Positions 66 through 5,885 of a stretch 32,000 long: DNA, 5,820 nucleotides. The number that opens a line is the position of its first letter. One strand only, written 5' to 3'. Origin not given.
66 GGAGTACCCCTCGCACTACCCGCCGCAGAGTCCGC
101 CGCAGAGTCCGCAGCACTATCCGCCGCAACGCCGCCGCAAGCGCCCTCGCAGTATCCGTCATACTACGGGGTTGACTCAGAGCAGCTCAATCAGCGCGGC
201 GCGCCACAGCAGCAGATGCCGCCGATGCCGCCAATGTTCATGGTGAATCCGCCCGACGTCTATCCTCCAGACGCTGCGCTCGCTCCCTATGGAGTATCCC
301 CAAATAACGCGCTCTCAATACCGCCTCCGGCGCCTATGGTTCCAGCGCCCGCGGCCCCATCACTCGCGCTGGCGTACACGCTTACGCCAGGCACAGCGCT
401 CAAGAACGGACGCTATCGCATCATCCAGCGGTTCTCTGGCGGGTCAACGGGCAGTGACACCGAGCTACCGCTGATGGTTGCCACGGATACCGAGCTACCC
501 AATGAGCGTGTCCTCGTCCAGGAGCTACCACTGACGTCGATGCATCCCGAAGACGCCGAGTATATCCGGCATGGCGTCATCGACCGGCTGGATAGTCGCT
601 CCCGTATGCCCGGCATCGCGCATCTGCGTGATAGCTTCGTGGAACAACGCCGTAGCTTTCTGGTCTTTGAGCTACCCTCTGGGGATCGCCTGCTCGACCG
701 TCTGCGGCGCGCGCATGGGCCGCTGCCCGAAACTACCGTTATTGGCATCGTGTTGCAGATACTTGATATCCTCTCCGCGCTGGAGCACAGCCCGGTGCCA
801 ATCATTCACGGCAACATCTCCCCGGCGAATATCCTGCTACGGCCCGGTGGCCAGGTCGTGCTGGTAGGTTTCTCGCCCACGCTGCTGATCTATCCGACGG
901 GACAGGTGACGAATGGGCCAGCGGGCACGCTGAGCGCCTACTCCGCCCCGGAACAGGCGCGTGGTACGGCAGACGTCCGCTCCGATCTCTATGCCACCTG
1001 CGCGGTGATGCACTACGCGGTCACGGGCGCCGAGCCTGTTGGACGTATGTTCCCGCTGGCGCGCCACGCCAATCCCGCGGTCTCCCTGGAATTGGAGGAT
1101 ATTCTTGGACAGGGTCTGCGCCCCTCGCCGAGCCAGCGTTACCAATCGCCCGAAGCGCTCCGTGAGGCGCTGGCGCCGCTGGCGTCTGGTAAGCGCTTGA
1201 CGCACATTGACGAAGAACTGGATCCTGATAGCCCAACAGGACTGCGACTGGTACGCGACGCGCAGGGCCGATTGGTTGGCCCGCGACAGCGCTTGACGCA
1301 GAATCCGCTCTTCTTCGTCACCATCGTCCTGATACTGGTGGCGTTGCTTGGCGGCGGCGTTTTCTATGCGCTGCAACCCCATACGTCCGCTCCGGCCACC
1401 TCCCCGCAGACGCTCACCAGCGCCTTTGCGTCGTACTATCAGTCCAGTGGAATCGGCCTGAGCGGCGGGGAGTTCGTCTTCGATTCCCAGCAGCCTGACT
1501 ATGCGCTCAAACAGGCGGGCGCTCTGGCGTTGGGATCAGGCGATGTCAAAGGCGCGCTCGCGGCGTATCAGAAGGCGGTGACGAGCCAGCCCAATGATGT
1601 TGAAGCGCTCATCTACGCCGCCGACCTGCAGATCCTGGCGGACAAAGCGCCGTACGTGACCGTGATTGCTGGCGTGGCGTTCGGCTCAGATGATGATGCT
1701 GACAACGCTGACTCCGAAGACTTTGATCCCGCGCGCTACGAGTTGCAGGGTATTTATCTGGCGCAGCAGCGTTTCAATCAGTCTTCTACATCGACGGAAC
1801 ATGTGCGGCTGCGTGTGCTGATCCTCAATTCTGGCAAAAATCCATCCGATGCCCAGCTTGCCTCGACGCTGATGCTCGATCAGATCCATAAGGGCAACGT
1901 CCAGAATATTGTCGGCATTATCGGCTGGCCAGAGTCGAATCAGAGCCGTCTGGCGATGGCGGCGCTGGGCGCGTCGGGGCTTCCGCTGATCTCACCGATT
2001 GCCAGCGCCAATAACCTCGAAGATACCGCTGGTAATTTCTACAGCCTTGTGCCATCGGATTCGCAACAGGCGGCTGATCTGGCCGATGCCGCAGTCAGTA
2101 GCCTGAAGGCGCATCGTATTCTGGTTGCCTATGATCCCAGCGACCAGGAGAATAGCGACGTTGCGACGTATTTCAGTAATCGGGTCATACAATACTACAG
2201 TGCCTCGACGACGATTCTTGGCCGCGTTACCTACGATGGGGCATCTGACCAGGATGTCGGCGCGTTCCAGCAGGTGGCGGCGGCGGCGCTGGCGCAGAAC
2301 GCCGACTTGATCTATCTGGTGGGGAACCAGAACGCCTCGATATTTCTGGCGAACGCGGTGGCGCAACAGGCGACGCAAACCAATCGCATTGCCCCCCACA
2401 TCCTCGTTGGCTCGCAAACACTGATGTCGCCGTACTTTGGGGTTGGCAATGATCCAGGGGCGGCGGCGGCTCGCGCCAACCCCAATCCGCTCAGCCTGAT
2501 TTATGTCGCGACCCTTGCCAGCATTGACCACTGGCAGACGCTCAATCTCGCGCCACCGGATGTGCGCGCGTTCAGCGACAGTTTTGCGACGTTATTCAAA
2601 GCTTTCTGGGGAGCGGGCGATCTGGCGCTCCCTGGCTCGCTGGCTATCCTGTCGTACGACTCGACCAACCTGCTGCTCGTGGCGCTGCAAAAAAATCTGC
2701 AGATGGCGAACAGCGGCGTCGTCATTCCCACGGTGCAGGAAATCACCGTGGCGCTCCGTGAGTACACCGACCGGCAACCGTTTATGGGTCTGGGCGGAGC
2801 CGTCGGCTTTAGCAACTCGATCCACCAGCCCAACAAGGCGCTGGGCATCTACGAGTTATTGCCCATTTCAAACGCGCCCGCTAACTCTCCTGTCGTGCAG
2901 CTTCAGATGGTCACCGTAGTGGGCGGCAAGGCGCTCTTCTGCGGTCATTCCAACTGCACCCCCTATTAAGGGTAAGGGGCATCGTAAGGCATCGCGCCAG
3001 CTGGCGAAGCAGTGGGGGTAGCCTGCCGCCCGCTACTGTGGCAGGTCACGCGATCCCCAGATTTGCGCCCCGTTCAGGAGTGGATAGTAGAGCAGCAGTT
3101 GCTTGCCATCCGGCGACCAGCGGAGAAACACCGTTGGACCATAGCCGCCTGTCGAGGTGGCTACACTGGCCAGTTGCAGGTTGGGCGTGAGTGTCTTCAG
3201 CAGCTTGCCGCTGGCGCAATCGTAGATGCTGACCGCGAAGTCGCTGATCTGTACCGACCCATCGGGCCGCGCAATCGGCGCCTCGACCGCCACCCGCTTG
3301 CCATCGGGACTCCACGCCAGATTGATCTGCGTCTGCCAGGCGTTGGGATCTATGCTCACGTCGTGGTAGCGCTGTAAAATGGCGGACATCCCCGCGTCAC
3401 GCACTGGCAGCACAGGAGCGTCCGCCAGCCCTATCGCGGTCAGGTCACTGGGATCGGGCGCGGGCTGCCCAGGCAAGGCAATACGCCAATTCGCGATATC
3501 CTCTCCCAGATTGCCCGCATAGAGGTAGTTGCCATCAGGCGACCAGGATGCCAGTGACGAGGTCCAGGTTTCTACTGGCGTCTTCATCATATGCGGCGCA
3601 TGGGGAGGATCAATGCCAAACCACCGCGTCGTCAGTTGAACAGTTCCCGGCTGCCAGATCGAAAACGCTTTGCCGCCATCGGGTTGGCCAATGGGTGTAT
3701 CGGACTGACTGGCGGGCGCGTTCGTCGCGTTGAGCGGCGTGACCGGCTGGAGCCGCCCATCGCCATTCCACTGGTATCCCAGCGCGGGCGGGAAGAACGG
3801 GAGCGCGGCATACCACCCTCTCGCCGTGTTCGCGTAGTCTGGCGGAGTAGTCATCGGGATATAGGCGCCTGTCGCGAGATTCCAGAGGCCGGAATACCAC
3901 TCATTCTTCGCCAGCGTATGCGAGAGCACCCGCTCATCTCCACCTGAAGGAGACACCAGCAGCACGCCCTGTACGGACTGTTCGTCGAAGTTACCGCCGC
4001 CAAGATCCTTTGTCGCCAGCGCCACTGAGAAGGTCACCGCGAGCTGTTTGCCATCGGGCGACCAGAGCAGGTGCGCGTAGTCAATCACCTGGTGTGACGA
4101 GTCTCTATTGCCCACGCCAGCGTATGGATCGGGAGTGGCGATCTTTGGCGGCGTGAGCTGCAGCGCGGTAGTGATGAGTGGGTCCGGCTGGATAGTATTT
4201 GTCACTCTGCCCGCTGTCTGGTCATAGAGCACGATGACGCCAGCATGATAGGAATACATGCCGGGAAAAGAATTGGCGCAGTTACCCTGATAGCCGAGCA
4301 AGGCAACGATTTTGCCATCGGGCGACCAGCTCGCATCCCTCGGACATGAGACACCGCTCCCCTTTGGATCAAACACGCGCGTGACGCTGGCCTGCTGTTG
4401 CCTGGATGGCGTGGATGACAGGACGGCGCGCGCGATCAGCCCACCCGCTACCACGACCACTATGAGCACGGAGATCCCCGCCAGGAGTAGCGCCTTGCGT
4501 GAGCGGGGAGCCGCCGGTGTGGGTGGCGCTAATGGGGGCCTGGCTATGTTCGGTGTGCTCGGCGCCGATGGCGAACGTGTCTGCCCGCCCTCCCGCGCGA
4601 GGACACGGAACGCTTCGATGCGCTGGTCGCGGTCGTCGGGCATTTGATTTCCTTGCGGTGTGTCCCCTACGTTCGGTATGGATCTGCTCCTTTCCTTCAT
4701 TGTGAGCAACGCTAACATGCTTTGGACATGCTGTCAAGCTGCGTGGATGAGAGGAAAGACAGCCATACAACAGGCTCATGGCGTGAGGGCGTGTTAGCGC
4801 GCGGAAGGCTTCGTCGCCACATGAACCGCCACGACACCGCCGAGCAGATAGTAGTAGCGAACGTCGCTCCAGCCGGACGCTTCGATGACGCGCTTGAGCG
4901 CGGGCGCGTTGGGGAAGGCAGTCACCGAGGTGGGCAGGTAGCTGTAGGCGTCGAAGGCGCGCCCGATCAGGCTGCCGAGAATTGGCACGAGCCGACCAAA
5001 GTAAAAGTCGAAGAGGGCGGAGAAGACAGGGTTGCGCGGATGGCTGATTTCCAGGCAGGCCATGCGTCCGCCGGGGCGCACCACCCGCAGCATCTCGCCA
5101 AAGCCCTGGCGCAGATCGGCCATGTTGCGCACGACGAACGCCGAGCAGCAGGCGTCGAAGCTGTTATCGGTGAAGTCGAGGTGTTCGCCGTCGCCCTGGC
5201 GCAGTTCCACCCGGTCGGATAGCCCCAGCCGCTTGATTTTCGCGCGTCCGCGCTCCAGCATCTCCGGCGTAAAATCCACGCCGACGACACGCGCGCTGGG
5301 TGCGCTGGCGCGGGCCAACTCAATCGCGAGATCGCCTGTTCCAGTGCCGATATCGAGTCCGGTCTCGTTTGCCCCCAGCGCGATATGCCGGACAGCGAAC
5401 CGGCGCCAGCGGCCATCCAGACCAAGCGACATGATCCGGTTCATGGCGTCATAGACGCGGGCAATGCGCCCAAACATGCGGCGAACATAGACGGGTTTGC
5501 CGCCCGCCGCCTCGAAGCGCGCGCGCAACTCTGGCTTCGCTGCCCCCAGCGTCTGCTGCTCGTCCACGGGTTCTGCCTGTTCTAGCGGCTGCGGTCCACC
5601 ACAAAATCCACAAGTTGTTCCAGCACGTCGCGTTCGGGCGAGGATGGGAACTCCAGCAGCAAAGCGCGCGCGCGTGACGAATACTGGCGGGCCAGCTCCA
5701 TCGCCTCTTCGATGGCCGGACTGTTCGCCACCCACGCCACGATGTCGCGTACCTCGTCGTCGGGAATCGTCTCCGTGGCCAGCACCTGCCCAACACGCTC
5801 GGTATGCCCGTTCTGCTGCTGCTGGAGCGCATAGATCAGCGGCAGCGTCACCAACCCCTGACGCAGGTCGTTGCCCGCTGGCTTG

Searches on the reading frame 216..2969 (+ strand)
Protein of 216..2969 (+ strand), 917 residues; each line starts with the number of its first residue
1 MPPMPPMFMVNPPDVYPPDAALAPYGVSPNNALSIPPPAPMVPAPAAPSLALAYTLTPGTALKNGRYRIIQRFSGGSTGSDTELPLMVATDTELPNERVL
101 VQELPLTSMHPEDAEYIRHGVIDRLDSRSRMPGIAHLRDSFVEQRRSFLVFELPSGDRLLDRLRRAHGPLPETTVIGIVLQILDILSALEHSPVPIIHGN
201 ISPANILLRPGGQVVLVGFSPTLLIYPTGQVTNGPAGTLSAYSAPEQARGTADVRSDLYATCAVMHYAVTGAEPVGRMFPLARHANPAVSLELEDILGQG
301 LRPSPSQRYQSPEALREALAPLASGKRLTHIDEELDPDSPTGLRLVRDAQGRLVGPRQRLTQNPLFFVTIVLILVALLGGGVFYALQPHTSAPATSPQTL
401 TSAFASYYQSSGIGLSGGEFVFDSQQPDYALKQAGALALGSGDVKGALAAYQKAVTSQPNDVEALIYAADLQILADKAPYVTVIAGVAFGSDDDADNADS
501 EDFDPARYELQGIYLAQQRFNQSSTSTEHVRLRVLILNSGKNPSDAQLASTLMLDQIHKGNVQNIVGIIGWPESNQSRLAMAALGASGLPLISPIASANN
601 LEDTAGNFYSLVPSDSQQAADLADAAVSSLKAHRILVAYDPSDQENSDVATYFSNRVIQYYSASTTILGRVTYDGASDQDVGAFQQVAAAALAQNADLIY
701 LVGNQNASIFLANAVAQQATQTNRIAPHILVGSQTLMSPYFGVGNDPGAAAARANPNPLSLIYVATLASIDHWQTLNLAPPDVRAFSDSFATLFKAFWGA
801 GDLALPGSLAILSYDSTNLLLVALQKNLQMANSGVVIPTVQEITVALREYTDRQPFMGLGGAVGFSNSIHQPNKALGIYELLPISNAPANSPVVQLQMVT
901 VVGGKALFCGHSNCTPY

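Call 71: search_protein_families(library=pfam, proteins=[window:216-2969:+], max_evalue=0.001)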
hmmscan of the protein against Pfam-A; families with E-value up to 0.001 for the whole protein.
window:216-2969:+ (917 aa): 4 families
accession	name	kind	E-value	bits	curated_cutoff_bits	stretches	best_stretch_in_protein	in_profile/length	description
PF13458.12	Peripla_BP_6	-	5.3e-11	43.2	31.7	1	563-880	68-337/343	Periplasmic binding protein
PF01094.35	ANF_receptor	-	3.4e-10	39.9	25.4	1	511-876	4-345/353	Receptor family ligand binding region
PF00069.31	Pkinase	-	3.6e-10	40.1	31.7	1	128-276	54-198/263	Protein kinase domain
PF07714.23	PK_Tyr_Ser-Thr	-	3.9e-05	23.5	23.1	1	130-278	59-208/258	Protein tyrosine and serine/threonine kinase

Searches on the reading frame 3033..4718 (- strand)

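Call 71: search_protein_families(library=pfam, proteins=[window:3033-4718:-], max_evalue=0.001)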
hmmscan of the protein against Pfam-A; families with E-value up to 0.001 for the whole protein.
window:3033-4718:- (561 aa): 5 families
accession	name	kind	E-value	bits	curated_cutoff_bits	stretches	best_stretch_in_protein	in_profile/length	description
PF07676.18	PD40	-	3.7e-11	43.1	20.9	0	391-400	15-24/38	WD40-like Beta Propeller Repeat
PF25174.1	Beta-prop_THOC3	-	4.9e-06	26.2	305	0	463-515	90-131/272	THOC3 beta-propeller domain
PF12894.13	ANAPC4_WD40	-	9.4e-06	26.2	22.9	0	425-493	8-66/91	Anaphase-promoting complex subunit 4 WD40 domain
PF00400.38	WD40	-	1.5e-05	25.8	27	0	387-405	15-30/39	WD domain, G-beta repeat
PF10584.14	Proteasome_A_N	-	0.00055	20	27.7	0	131-137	8-14/23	Proteasome subunit A N-terminal signature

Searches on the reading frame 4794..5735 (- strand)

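Call 118: search_protein_families(library=pfam, proteins=[window:4794-5735:-], max_evalue=0.001)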
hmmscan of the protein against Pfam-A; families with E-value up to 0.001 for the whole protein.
window:4794-5735:- (313 aa): 10 families
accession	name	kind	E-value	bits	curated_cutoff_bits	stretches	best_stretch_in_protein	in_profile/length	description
PF01209.24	Ubie_methyltran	-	1.1e-61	208.6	20.1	1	82-309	7-233/233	ubiE/COQ5 methyltransferase family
PF13649.12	Methyltransf_25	-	2.1e-23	83.3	27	1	127-223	2-97/97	Methyltransferase domain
PF08241.18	Methyltransf_11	-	2.8e-23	82.8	21.2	1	127-227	1-95/95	Methyltransferase domain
PF13847.12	Methyltransf_31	-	4.1e-22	78.9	27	1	123-231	4-113/145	Methyltransferase domain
PF08242.18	Methyltransf_12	-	6.8e-16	59.2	30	1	127-224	1-97/98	Methyltransferase domain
PF13489.12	Methyltransf_23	-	4.1e-08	33.6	27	1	120-290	20-160/164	Methyltransferase domain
PF01135.25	PCMT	-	4.4e-08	33.6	20.3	1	117-185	68-135/210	Protein-L-isoaspartate(D-aspartate) O-methyltransferase (PCMT)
PF02353.26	CMAS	-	3.2e-05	23.8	27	1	113-231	53-168/273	Mycolic acid cyclopropane synthetase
PF12847.13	Methyltransf_18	-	6.9e-05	23.3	27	1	123-184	15-75/151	Methyltransferase domain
PF04672.18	Methyltransf_19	-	0.00044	20.3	26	1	110-167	53-116/268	S-adenosyl methyltransferase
